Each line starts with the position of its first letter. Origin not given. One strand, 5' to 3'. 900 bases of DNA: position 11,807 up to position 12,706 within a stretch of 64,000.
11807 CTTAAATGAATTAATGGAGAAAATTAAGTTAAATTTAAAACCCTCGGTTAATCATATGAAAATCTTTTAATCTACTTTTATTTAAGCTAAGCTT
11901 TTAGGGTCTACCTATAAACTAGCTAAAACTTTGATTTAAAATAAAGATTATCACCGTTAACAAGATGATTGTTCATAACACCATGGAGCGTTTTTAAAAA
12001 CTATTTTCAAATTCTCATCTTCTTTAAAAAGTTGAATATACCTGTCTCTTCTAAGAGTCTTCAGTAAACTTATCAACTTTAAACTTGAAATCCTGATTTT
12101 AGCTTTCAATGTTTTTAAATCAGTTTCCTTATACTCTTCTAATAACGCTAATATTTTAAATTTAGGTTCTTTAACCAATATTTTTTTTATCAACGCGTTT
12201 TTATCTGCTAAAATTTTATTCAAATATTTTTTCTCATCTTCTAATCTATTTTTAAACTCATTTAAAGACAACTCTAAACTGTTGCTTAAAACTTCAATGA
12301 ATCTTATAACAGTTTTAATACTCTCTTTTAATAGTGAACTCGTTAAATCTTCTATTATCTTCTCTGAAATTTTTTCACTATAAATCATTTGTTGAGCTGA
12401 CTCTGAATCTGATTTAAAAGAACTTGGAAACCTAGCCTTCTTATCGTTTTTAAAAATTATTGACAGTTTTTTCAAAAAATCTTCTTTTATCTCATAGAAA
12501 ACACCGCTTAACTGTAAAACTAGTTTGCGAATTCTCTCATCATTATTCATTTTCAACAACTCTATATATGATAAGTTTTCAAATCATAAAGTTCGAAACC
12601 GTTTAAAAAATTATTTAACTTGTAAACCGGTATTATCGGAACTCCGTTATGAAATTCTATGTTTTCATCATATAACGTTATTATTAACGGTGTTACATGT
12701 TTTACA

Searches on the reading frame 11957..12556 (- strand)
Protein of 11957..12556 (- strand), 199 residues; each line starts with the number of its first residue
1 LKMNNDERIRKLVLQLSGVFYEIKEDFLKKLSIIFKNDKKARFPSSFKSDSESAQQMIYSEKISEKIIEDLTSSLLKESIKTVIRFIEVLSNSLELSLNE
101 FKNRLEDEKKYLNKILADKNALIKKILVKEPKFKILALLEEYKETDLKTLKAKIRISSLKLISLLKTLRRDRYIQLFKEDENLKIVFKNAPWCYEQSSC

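Call 3: search_protein_families(library=pfam, proteins=[window:11957-12556:-], max_evalue=1)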
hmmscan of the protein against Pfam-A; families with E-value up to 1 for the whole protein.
window:11957-12556:- (199 aa): 5 families
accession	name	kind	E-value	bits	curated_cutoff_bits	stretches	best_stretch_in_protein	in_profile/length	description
PF13601.12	HTH_34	-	0.0022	18.6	27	1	133-179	3-49/80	Winged helix DNA-binding domain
PF02341.20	RbcX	-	0.024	15.4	27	1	62-128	5-73/111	RbcX protein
PF07324.16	DGCR6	-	0.062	13.5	29.6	1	59-155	38-130/194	DiGeorge syndrome critical region 6 (DGCR6) protein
PF16381.10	Coatomer_g_Cpla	-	0.082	13.5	31.2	1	11-60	65-113/115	Coatomer subunit gamma-1 C-terminal appendage platform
PF08777.17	RRM_3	-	0.092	13.3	22.9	0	106-122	77-93/102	RNA binding motif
